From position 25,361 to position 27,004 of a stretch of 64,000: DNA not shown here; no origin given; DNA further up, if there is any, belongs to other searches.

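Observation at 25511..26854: NYN nuclease fused to tandem LOTUS/OST-HTH modules (MARF1-like) in an archaeon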

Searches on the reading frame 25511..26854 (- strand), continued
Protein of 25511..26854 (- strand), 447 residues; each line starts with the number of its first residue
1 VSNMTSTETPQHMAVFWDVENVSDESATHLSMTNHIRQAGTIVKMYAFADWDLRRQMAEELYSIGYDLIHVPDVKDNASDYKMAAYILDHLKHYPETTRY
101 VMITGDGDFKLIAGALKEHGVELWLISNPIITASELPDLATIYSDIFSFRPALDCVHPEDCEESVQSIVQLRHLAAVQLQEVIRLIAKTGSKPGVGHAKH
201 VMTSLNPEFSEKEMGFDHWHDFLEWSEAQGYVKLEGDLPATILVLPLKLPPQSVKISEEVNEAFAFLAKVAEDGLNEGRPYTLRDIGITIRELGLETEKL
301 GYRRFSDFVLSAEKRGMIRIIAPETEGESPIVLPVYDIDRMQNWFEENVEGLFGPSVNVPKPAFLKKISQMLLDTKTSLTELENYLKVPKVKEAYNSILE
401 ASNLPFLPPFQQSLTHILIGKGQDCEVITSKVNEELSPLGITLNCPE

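Call 10: search_protein_families(library=pfam, proteins=[P0104, P0107, P0057, P0079, P0112, P0117, P0118], max_evalue=1)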
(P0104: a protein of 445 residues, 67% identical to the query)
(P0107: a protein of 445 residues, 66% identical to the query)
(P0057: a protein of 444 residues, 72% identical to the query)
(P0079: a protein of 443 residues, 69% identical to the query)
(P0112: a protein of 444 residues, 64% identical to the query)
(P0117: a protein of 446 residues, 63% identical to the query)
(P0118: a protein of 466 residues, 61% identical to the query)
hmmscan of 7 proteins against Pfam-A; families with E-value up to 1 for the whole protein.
P0104 (445 aa): 4 families
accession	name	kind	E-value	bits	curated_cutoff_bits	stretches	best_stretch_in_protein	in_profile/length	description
PF01936.24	NYN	-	6.9e-18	66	24.2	1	11-143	2-143/145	NYN domain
PF12872.13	OST-HTH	-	6.6e-08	32.8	23.8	1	176-222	8-53/71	OST-HTH/LOTUS domain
PF18475.7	PIN7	-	0.014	16.4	34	1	16-118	3-103/103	PIN domain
PF10905.13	DUF2695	-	0.14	12.7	25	1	152-189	7-44/53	Protein of unknown function (DUF2695)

P0107 (445 aa): 3 families
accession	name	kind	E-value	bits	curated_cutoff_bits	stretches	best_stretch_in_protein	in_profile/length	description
PF01936.24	NYN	-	1.7e-18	68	24.2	1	11-143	2-143/145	NYN domain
PF12872.13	OST-HTH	-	7.3e-09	35.8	23.8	1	176-222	8-53/71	OST-HTH/LOTUS domain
PF18475.7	PIN7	-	0.0081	17.2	34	1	16-118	3-103/103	PIN domain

P0057 (444 aa): 4 families
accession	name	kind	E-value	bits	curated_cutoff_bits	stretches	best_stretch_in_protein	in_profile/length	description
PF01936.24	NYN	-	1.3e-18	68.3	24.2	1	10-143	2-144/145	NYN domain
PF12872.13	OST-HTH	-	6e-07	29.7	23.8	1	178-221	8-53/71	OST-HTH/LOTUS domain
PF18480.7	DUF5615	-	0.044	14.1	23.8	1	47-153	6-107/110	Domain of unknown function (DUF5615)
PF18475.7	PIN7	-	0.06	14.4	34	1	15-117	3-103/103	PIN domain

P0079 (443 aa): 4 families
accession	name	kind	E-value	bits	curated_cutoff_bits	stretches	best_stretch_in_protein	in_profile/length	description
PF01936.24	NYN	-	8.2e-19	69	24.2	1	9-137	2-139/145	NYN domain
PF12872.13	OST-HTH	-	4.5e-06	26.9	23.8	2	189-220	21-53/71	OST-HTH/LOTUS domain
PF18475.7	PIN7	-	0.00018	22.6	34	1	14-116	3-103/103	PIN domain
PF04408.29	HA2_N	-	0.16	12.6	21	0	429-439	15-25/29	Helicase associated domain (HA2), winged-helix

P0112 (444 aa): 4 families
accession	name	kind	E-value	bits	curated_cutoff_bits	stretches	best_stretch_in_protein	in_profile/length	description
PF01936.24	NYN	-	1.3e-18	68.3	24.2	1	9-137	1-138/145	NYN domain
PF12872.13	OST-HTH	-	4.3e-05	23.7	23.8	1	195-221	26-53/71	OST-HTH/LOTUS domain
PF18475.7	PIN7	-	0.0031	18.6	34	1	15-117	3-103/103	PIN domain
PF25509.1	DUF7916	-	0.0073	15.8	27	1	236-298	201-260/296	Domain of unknown function (DUF7916)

P0117 (446 aa): 6 families
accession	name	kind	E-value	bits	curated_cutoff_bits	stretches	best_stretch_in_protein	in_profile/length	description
PF01936.24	NYN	-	1.8e-19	71.1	24.2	1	8-136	1-138/145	NYN domain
PF12872.13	OST-HTH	-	1.7e-05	25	23.8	1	198-222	30-54/71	OST-HTH/LOTUS domain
PF18475.7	PIN7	-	0.0067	17.5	34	1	14-116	3-103/103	PIN domain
PF25509.1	DUF7916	-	0.039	13.4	27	1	235-297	201-260/296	Domain of unknown function (DUF7916)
PF24359.1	DUF7515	-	0.23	12.1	27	0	203-231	38-66/85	Domain of unknown function (DUF7515)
PF25304.1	WH_eIF2D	-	0.24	12.1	27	0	287-324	39-76/92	eIF2D winged helix domain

P0118 (466 aa): 4 families
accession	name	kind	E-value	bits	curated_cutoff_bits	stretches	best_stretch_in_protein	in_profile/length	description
PF01936.24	NYN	-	2.4e-17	64.2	24.2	1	33-147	3-126/145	NYN domain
PF12872.13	OST-HTH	-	1.6e-05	25.1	23.8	1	220-243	29-53/71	OST-HTH/LOTUS domain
PF18475.7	PIN7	-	0.012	16.6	34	1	37-139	3-103/103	PIN domain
PF24359.1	DUF7515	-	0.13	12.9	27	1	230-254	42-66/85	Domain of unknown function (DUF7515)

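Call 19: predict_structure(alignment_id=A1)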
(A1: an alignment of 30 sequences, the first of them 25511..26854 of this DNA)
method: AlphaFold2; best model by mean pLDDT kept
length: 447 residues; sequences in the alignment: 30
mean_pLDDT: 81.2   pTM: 0.59
mean pLDDT of the five models: 81.2, 80.6, 80.3, 77.7, 75.7
residues with pLDDT >= 90: 153; 70-90: 214; 50-70: 53; < 50: 27
segments of 3 or more residues with pLDDT < 50: 1-9, 129-134, 149-154, 161-165
pLDDT, mean of each block of 10 residues (from residue 1): 38 85 63 80 90 78 90 68 86 89 69 74 65 52 56 47 57 86 86 90 82 79 84 85 88 78 91 91 91 82 77 86 82 92 92 84 92 94 95 96 91 96 95 91 90
secondary structure, 60 per line:
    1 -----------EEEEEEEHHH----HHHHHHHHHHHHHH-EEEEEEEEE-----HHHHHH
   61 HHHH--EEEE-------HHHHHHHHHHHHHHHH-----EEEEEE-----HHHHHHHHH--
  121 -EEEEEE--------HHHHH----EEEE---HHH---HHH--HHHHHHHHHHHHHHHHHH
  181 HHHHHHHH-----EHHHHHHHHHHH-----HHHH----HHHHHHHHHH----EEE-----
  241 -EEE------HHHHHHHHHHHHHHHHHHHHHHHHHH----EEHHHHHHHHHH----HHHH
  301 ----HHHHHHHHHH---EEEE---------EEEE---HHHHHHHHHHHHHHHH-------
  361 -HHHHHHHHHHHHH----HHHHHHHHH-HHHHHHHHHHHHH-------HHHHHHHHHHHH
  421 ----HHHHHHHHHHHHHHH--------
elements in order: E12-18 H26-39 E41-49 H55-64 E67-70 H78-93 E99-104 H110-118 E122-127 H136-140 E145-148 H163-188 H195-205 H211-214 H219-228 E233-235 E242-244 H251-276 H283-292 H297-300 H305-314 E318-321 E331-334 H338-353 H362-374 H379-387 H389-401 H409-420 H425-439

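Call 21: fold_search(model_id=the predicted structure, library=pdb)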
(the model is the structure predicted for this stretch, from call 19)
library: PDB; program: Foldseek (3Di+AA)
matches with E <= 10: 1596; with E <= 0.001: 5
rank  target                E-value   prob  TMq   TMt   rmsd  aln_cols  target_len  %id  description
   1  5yaa_C                2.4e-06  1.00  0.27  0.75   3.1       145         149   18  Crystal structure of Marf1 NYN domain from Mus musculus (released 2018-10-03)
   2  5yaa_A                8.2e-06  1.00  0.28  0.75   3.1       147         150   18  Crystal structure of Marf1 NYN domain from Mus musculus (released 2018-10-03)
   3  5yaa_D                1.3e-05  1.00  0.27  0.75   3.1       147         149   18  Crystal structure of Marf1 NYN domain from Mus musculus (released 2018-10-03)
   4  6fdl_B                1.3e-05  1.00  0.26  0.72   3.2       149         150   18  Crystal structure of the NYN domain of human MARF1 (released 2018-11-07)
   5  6fdl_A                2.5e-05  1.00  0.27  0.73   2.7       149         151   18  Crystal structure of the NYN domain of human MARF1 (released 2018-11-07)
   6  1jqa                  2.3e-03  0.66  0.17  0.21  25.6       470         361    8  Bacillus stearothermophilus glycerol dehydrogenase complex with glycerol (released 2001-10-03)
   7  5i6d_B                2.4e-03  0.96  0.14  0.21  15.8       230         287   13  Mycobacterium tuberculosis CysM in complex with the Urea-scaffold inhibitor 5 [3-(3-(p-Tolyl)ureido) benzoic acid] (released 2016-08-17)
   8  3fgp_A                2.7e-03  0.96  0.16  0.21  14.6       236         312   14  2.05 a Crystal Structure of CysM from Mycobacterium Tuberculosis - Open and Closed Conformations (released 2008-12-23)
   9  5i7r_A                2.9e-03  0.95  0.15  0.21  16.3       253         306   13  Mycobacterium tuberculosis CysM in complex with the Urea-scaffold inhibitor 2 [3-(3-([1,1'-biphenyl]-3-yl)ureido)benzo (released 2016-08-17)
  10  5i7o_B                3.0e-03  0.96  0.15  0.22  15.2       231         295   15  Mycobacterium tuberculosis CysM in complex with the Urea-scaffold inhibitor 7 [3-(3-(4-Chlorophenyl)ureido)benzoic aci (released 2016-08-17)
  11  5i7a_B                4.5e-03  0.91  0.14  0.20  15.5       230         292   14  Mycobacterium tuberculosis CysM in complex with the Urea-scaffold inhibitor 1 [3-(3-(3,4-Dichlorophenyl)ureido)benzoic (released 2016-08-17)
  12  5i7h_B                4.8e-03  0.93  0.14  0.21  15.3       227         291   14  Mycobacterium tuberculosis CysM in complex with the Urea-scaffold inhibitor 6 [3-(3-(4-Bromophenyl)ureido)benzoic acid (released 2016-08-17)
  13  5i7h_C                5.6e-03  0.89  0.15  0.22  15.6       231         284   15  Mycobacterium tuberculosis CysM in complex with the Urea-scaffold inhibitor 6 [3-(3-(4-Bromophenyl)ureido)benzoic acid (released 2016-08-17)
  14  5i6d_C                5.9e-03  0.91  0.14  0.20  15.6       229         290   14  Mycobacterium tuberculosis CysM in complex with the Urea-scaffold inhibitor 5 [3-(3-(p-Tolyl)ureido) benzoic acid] (released 2016-08-17)
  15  1gcu                  8.3e-03  0.84  0.17  0.24  13.2       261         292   11  CRYSTAL STRUCTURE OF RAT BILIVERDIN REDUCTASE AT 1.4 A (released 2001-02-08)
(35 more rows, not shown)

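Call 35: find_encoding_contigs(protein=P0119, flank=6000, max_places=2)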
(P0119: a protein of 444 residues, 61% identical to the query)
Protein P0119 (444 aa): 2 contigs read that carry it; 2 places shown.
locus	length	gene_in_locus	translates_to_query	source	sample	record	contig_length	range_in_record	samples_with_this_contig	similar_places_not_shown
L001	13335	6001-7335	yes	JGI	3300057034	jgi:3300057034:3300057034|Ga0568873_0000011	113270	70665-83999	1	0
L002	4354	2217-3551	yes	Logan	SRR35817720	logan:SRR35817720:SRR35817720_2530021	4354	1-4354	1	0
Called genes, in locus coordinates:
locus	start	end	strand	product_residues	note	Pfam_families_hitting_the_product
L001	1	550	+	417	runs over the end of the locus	PF03600:CitMHS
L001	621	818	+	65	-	-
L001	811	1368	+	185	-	-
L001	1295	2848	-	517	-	PF16656:Pur_ac_phosph_N (weak), PF00149:Metallophos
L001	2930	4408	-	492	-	PF07690:MFS_1, PF12832:MFS_1_like (weak)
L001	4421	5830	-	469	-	PF00989:PAS, PF08448:PAS_4, PF13188:PAS_8, PF13426:PAS_9, PF08447:PAS_3, PF00989:PAS, PF08448:PAS_4, PF13188:PAS_8, +4 more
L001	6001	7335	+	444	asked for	PF01936:NYN, PF18475:PIN7 (weak)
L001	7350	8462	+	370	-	PF13237:Fer4_10 (weak), PF14697:Fer4_21, PF12838:Fer4_7 (weak), PF13187:Fer4_9 (weak), PF12837:Fer4_6 (weak), PF00037:Fer4 (weak)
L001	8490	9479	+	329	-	PF01555:N6_N4_Mtase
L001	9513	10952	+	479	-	-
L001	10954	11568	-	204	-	PF00626:Gelsolin, PF25480:DUF7904 (faint), PF00626:Gelsolin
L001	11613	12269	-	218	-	-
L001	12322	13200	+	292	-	PF01149:Fapy_DNA_glyco, PF06831:H2TH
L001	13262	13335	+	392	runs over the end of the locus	PF01546:Peptidase_M20, PF07687:M20_dimer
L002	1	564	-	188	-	?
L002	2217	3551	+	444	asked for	PF01936:NYN, PF18475:PIN7 (weak)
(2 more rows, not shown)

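Call 36: find_encoding_contigs(protein=P0078, flank=6000, max_places=2)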
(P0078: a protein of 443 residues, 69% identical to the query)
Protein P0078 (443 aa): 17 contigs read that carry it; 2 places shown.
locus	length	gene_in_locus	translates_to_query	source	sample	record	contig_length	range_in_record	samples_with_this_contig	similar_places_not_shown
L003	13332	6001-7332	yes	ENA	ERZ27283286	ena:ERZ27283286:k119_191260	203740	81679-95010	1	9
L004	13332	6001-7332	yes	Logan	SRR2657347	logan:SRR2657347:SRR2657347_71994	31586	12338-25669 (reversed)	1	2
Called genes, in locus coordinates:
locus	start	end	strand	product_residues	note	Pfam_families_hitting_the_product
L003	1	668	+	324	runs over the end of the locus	PF02518:HATPase_c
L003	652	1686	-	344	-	PF01636:APH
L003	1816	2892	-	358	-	PF04015:DUF362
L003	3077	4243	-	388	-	-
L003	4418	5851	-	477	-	PF00989:PAS, PF13188:PAS_8 (weak), PF13426:PAS_9, PF00989:PAS, PF13188:PAS_8, PF13426:PAS_9, PF08447:PAS_3, PF02518:HATPase_c, +4 more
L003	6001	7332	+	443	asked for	PF01936:NYN, PF18475:PIN7 (weak)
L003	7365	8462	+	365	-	PF13237:Fer4_10 (faint), PF00037:Fer4 (weak), PF13187:Fer4_9 (weak), PF14697:Fer4_21 (weak), PF00037:Fer4 (weak), PF12837:Fer4_6 (weak), PF12838:Fer4_7 (weak)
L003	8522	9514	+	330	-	PF01555:N6_N4_Mtase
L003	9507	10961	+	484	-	-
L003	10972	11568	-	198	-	PF00626:Gelsolin, PF25480:DUF7904 (faint), PF00626:Gelsolin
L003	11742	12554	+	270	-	PF01149:Fapy_DNA_glyco, PF06831:H2TH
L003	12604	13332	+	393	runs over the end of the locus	PF04389:Peptidase_M28 (faint), PF01546:Peptidase_M20, PF07687:M20_dimer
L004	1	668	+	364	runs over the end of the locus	PF00989:PAS (weak), PF08448:PAS_4 (weak), PF13426:PAS_9, PF02518:HATPase_c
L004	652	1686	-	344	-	PF01636:APH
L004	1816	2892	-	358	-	PF04015:DUF362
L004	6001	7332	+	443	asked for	PF01936:NYN, PF18475:PIN7 (weak)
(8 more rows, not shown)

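Call 37: find_encoding_contigs(protein=P0059, flank=6000, max_places=2)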
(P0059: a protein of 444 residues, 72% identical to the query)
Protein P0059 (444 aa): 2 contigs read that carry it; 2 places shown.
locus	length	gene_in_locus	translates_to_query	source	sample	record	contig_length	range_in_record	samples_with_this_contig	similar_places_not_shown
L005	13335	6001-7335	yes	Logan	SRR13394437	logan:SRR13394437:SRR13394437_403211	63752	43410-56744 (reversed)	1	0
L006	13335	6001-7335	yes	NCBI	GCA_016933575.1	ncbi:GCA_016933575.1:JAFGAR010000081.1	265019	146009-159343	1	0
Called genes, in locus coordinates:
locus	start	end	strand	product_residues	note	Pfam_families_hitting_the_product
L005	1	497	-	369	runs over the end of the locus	PF04015:DUF362 (weak)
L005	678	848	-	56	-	-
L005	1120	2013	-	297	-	-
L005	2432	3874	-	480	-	PF01546:Peptidase_M20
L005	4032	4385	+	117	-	-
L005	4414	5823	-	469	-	PF00989:PAS, PF08448:PAS_4, PF13426:PAS_9, PF00989:PAS, PF08448:PAS_4, PF13188:PAS_8, PF13426:PAS_9, PF08447:PAS_3, +5 more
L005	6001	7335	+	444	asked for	PF01936:NYN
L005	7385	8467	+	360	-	PF12797:Fer4_2 (faint), PF00037:Fer4 (weak), PF12838:Fer4_7 (weak), PF13237:Fer4_10 (weak), PF14697:Fer4_21 (weak), PF00037:Fer4, PF12837:Fer4_6 (weak)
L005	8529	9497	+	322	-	PF01555:N6_N4_Mtase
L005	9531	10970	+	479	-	-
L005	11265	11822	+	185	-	-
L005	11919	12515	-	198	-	PF00626:Gelsolin, PF25480:DUF7904 (faint), PF00626:Gelsolin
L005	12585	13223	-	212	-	-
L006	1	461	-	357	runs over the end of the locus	PF04015:DUF362 (weak)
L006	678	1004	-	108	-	-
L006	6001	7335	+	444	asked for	PF01936:NYN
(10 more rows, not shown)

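Call 48: search_protein_families(library=padloc, proteins=[window:25511-26854:-], max_evalue=0.01)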
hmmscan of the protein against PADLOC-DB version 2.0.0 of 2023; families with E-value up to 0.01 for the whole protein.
window:25511-26854:- (447 aa): 1 family
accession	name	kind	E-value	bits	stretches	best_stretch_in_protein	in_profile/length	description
PDLC01154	NYN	-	0.0032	14.9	1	74-140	226-289/310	"LabA-like protein, NYN family nuclease"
